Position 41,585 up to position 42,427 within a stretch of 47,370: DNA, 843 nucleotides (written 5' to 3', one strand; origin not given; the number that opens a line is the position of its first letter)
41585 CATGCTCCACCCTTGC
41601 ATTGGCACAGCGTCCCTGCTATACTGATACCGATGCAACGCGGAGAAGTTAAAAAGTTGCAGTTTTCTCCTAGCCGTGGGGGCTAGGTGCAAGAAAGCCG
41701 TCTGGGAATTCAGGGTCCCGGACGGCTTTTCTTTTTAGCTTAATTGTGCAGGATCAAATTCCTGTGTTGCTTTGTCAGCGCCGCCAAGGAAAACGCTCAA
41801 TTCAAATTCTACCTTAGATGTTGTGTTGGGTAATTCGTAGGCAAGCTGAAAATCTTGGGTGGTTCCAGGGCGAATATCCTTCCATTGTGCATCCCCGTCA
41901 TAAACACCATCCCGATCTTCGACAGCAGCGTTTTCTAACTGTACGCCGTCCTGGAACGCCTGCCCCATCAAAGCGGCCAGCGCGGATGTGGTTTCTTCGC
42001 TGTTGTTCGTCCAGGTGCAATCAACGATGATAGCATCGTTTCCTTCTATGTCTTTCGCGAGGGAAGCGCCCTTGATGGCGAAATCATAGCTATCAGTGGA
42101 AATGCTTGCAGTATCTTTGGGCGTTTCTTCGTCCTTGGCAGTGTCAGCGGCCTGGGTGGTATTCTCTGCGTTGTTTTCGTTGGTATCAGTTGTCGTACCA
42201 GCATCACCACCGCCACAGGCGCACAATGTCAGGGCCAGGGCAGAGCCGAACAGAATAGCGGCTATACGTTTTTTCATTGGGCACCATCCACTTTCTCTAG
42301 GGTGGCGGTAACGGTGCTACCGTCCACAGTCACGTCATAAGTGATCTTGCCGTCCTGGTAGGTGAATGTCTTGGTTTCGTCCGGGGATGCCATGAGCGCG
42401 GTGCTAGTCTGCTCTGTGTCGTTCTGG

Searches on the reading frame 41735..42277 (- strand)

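Call 6: search_protein_families(library=pfam, proteins=[window:41735-42277:-], max_evalue=0.01)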
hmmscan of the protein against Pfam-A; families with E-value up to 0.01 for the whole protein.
window:41735-42277:- (180 aa): 2 families
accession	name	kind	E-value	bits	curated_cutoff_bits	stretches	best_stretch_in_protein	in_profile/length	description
PF16729.10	DUF5067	-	1.9e-25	89.7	27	1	41-161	5-125/126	Domain of unknown function (DUF5067)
PF11611.13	DUF4352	-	3.5e-05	24.5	25.9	1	71-160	26-112/122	Domain of unknown function (DUF4352)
